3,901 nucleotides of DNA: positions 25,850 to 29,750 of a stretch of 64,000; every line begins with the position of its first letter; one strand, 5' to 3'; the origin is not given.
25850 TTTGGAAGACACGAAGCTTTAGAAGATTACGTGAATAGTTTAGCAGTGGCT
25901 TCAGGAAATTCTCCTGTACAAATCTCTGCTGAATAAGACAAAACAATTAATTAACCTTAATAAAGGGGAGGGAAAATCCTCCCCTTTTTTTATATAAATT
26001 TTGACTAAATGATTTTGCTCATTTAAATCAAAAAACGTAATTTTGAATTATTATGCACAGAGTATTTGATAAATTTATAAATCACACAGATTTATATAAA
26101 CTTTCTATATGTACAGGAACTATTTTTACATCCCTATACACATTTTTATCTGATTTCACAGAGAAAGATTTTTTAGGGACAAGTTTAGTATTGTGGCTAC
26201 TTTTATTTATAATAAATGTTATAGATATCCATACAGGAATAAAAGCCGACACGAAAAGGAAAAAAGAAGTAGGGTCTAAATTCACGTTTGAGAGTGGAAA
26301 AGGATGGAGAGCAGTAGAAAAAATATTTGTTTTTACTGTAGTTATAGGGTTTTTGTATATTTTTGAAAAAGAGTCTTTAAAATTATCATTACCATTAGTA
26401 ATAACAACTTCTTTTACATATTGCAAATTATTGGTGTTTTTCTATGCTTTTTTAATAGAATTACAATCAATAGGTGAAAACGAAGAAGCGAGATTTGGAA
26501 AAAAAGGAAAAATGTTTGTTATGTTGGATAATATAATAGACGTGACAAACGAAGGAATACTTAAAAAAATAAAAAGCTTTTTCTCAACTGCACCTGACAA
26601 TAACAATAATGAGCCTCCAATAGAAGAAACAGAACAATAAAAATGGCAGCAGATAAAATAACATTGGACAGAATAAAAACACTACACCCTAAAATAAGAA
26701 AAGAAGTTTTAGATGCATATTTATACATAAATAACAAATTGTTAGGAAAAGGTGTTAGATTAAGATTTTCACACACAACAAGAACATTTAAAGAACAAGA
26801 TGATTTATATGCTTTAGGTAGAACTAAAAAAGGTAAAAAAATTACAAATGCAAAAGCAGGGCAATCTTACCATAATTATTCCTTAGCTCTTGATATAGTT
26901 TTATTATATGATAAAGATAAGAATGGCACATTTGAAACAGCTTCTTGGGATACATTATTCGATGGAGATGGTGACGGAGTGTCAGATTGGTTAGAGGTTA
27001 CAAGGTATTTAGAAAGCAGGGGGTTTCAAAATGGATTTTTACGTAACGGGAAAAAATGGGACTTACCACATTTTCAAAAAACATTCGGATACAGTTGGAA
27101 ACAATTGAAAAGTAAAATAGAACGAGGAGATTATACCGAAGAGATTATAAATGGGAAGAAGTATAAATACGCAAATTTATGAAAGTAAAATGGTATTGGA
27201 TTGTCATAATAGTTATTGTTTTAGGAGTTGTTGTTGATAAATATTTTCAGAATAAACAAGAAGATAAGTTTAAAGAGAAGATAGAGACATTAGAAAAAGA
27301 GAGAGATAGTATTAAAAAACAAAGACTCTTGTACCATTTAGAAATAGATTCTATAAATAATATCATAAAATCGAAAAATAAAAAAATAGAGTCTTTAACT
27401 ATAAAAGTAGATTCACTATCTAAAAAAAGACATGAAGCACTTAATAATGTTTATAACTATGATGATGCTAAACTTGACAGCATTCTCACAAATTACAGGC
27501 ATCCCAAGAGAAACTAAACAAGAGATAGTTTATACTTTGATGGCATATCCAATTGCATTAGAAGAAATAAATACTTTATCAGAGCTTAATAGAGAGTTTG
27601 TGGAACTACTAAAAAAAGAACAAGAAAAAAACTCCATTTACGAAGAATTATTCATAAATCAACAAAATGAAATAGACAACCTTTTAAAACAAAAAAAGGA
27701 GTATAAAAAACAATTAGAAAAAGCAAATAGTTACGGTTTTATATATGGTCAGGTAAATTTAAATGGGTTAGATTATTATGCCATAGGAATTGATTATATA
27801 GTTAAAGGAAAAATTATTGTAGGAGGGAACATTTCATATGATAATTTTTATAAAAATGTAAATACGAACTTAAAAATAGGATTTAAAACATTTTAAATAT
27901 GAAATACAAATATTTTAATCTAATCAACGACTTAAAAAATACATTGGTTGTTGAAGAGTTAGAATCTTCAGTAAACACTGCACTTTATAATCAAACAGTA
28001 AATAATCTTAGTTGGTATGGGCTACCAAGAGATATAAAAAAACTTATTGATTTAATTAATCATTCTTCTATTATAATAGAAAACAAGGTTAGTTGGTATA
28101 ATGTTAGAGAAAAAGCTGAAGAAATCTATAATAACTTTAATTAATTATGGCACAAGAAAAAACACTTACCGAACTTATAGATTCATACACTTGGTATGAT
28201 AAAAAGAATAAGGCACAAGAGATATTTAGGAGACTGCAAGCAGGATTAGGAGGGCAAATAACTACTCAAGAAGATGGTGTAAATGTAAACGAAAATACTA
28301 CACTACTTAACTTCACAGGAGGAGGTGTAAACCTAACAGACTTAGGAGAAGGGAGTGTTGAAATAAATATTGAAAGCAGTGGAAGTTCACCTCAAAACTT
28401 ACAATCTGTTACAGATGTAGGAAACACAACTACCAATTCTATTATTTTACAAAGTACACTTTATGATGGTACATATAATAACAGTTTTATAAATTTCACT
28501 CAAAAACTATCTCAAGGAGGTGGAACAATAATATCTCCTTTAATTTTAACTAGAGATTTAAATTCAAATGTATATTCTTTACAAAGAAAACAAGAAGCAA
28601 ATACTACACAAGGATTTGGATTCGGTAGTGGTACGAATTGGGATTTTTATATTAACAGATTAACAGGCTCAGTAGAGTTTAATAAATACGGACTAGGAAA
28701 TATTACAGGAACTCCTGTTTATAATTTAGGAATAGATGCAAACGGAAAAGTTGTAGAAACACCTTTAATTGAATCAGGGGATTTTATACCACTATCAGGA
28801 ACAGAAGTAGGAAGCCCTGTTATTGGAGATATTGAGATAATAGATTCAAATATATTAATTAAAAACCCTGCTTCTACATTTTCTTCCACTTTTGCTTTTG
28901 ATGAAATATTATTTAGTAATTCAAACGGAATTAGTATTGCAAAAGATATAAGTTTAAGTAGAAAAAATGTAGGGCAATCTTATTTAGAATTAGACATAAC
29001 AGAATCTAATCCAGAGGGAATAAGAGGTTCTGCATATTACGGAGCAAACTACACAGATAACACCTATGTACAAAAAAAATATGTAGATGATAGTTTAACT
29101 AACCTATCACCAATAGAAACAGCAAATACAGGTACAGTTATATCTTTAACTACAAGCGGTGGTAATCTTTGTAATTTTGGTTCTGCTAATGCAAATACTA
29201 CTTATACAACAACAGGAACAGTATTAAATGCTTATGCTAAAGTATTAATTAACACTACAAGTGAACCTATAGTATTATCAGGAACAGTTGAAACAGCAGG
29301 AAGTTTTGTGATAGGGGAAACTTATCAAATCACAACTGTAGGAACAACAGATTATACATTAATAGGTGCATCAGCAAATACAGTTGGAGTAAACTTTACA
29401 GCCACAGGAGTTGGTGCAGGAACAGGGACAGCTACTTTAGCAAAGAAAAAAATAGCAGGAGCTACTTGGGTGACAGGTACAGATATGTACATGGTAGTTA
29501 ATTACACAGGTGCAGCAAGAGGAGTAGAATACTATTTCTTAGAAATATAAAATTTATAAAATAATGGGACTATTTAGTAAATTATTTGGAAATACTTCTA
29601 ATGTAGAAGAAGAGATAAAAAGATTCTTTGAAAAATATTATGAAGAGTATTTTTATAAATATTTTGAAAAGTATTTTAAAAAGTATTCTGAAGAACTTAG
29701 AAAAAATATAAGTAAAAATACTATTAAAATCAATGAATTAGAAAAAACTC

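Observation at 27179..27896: Spanin-like gene pair whose outer-membrane partner has a beta-barrel signal instead of a lipobox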

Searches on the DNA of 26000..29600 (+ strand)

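Call 5: search_dna_similar(query=window:26000-29600:+, collection=phages, mode=distant, max_rows=20)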
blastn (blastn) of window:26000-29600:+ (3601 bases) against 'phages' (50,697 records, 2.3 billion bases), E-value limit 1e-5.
Records with a match: 22; places in all: 22; records where one place covers at least 80% of the query: 0.
Best place of each record, by identity: 80-90% 7; 60-80% 15.
By first word of the organism name: Riemerella 9; Cellulophaga 7; Flavobacterium 2; Geobacillus 2; Shigella 1; Caudoviricetes 1.
By host as written in the record: Riemerella anatipestifer 4; - 3; Flavobacterium sp. LMO8 2; Riemerella sp. 2; Cellulophaga sp. MM#3 2; Cellulophaga baltica MM#3 2; Shigella dysenteriae CMCC(B)51105 1; Riemerella anatipestifer RAf71 1; and 5 more.
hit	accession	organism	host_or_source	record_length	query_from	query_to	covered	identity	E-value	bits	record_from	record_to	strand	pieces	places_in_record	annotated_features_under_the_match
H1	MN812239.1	Flavobacterium phage vB_FspS_tant8-1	Flavobacterium sp. LMO8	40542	207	575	10%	66.3%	4e-19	104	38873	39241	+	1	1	hypothetical protein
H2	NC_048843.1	Flavobacterium phage vB_FspS_tant8-1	Flavobacterium sp. LMO8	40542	207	575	10%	66.3%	4e-19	104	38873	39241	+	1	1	hypothetical protein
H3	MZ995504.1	Riemerella phage vB_RanS_PT03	Riemerella anatipestifer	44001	783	955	5%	72.3%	6e-17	97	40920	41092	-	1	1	L-alanoyl-D-glutamate peptidase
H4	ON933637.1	Riemerella phage vB_RanS_PT15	Riemerella anatipestifer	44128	783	955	5%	72.3%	6e-17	97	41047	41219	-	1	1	L-alanoyl-D-glutamate peptidase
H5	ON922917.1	Riemerella phage vB_RanS_PT33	Riemerella anatipestifer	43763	783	955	5%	72.3%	6e-17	97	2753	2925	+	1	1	L-alanoyl-D-glutamate peptidase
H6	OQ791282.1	Shigella phage Henu10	Shigella dysenteriae CMCC(B)51105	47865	783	955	5%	72.3%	6e-17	97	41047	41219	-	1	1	L-alanoyl-D-glutamate peptidase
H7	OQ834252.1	Riemerella phage vB_RanS_CRP12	Riemerella anatipestifer RAf71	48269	783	955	5%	72.3%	6e-17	97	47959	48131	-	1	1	lysin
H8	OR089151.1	Riemerella phage vB_RanS_CRP19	Riemerella anatipestifer RAf490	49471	783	955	5%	72.3%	6e-17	97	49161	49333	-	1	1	lysin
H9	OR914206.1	Riemerella phage GRAP2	Riemerella anatipestifer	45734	783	955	5%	72.3%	6e-17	97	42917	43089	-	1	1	record has no annotation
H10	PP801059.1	Riemerella phage GRNRAP2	Riemerella anatipestifer 116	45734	783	955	5%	72.3%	6e-17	97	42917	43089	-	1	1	hypothetical protein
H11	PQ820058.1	Riemerella phage PJA1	Riemerella sp.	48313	783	955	5%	72.3%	6e-17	97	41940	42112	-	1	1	L-alanoyl-D-glutamate peptidase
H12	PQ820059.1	Riemerella phage PJO17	Riemerella sp.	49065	783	955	5%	72.3%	6e-17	97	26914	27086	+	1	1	L-alanoyl-D-glutamate peptidase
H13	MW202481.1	Caudoviricetes sp.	Manatee Spring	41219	3293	3427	4%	72.6%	5e-11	78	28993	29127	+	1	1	phage stabilization protein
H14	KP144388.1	Geobacillus virus E3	failed fermentation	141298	789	913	3%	72.8%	6e-10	73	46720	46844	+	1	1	endolysin-like protein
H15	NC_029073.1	Geobacillus virus E3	failed fermentation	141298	789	913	3%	72.8%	6e-10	73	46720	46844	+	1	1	endolysin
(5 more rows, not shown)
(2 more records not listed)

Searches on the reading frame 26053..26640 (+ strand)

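Call 3: search_protein_families(library=pfam, proteins=[window:26053-26640:+], max_evalue=0.1)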
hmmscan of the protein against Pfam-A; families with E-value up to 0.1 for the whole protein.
window:26053-26640:+ (195 aa): 1 family
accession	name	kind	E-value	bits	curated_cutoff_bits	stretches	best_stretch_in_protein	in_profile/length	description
PF05105.17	Phage_holin_4_1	-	0.00015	22.3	22.2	1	40-143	6-95/116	Bacteriophage holin family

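Call 4: search_protein_families(library=phrogs, proteins=[window:26053-26640:+], max_evalue=0.1)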
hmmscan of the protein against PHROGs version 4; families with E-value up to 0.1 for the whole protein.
window:26053-26640:+ (195 aa): 1 family
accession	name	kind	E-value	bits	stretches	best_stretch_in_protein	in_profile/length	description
phrog_14595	-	unknown function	3e-08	34.4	1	49-194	60-205/217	-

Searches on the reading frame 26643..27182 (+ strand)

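Call 3: search_protein_families(library=pfam, proteins=[window:26643-27182:+], max_evalue=0.1)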
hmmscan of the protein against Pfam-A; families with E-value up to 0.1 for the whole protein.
window:26643-27182:+ (179 aa): 2 families
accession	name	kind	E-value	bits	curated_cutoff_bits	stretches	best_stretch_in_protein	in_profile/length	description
PF02557.22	VanY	-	5e-06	26.8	25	1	17-87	3-76/132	D-alanyl-D-alanine carboxypeptidase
PF13539.11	Peptidase_M15_4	-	2.4e-05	25.2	25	1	69-146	2-70/70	D-alanyl-D-alanine carboxypeptidase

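Call 4: search_protein_families(library=phrogs, proteins=[window:26643-27182:+], max_evalue=0.1)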
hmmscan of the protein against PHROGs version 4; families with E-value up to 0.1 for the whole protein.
window:26643-27182:+ (179 aa): 5 families
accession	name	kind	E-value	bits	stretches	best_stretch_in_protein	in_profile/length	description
phrog_2649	-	lysis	1.8e-19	71.6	1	8-158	7-139/261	endolysin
phrog_15351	-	lysis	2.3e-16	61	1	15-154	21-144/289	endolysin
phrog_6523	-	lysis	4.4e-14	53.9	1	16-91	15-88/255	endolysin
phrog_465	-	lysis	1.5e-13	51.7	1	5-162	47-181/292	endolysin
phrog_5115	-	moron, auxiliary metabolic gene and host takeover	9.9e-08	32.5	1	16-96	14-83/283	ferredoxin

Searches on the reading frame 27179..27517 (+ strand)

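Call 3: search_protein_families(library=pfam, proteins=[window:27179-27517:+], max_evalue=0.1)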
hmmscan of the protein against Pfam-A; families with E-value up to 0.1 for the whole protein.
window:27179-27517:+ (112 aa): 4 families
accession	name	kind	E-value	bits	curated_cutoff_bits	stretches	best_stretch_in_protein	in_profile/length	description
PF05130.17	FlgN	-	0.027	15.3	30.5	1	36-104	22-83/147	FlgN protein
PF25375.1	Lin-15B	-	0.051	14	27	0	48-86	64-103/121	Lin-15B-like domain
PF04977.20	DivIC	-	0.056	13.7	28.9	0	8-48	6-46/80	Septum formation initiator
PF13980.11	UPF0370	-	0.085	13.4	28.1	0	5-43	6-46/61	Uncharacterised protein family (UPF0370)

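Call 4: search_protein_families(library=phrogs, proteins=[window:27179-27517:+], max_evalue=0.1)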
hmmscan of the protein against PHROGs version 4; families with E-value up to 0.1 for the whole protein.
window:27179-27517:+ (112 aa): 17 families
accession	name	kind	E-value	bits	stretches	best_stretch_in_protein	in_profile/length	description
phrog_739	-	lysis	0.00052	21.2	1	1-80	2-81/122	Rz-like spanin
phrog_8191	-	unknown function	0.0043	17.6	1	21-90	147-216/242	-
phrog_4237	-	lysis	0.0051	17.6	1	7-50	42-84/93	holin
phrog_13576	-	other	0.0074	17.5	1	28-90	65-119/126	methyltransferase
phrog_1009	-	unknown function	0.01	16.9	1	8-86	18-101/103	-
phrog_3660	-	unknown function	0.011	16.4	1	18-85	76-136/232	-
phrog_19896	-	unknown function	0.017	16.6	1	3-75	48-116/135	-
phrog_530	-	head and packaging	0.02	15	1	25-94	233-296/390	head maturation protease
phrog_2658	-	other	0.036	15.3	1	25-87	58-120/126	hol-like chemotaxis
phrog_7312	-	unknown function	0.045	14.3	1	3-45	48-92/189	-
phrog_29156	-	unknown function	0.046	15.4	1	12-42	15-45/70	-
phrog_32549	-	unknown function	0.054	14.6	1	7-77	12-79/119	-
phrog_1034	-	unknown function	0.058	14.5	1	25-98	15-87/106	-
phrog_25646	-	unknown function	0.058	14.4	1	3-30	31-59/68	-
phrog_6664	-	unknown function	0.061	14.8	1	9-88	12-94/97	-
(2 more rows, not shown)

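Call 96: search_protein_families(library=phrogs, alignment_id=A7, max_evalue=0.01)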
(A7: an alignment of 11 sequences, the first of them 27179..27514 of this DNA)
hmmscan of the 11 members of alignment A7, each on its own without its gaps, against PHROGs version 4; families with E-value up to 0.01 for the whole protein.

A. member 1, window:27179-27514:+ (112 aa): 4 families
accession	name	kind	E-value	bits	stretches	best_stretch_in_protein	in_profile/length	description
phrog_739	-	lysis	0.00052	21.2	1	1-80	2-81/122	Rz-like spanin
phrog_8191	-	unknown function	0.0043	17.6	1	21-90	147-216/242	-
phrog_4237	-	lysis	0.0051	17.6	1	7-50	42-84/93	holin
phrog_13576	-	other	0.0074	17.5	1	28-90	65-119/126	methyltransferase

B. families by the number of members that match (of 11 scanned): 13 families
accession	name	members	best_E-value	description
phrog_739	-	4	1.9e-05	Rz-like spanin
phrog_9014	-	1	5.1e-05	Gp5.9-like inihibitor of recBCD nuclease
phrog_1955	-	1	0.00012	-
phrog_1009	-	1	0.0016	-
phrog_35764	-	1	0.0016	-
phrog_2658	-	1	0.002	hol-like chemotaxis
phrog_8191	-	1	0.0043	-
phrog_36970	-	1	0.0045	-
phrog_4237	-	1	0.0051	holin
phrog_7599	-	1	0.0066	-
phrog_5962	-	1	0.0073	-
phrog_13576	-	1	0.0074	methyltransferase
phrog_3671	-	1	0.0075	-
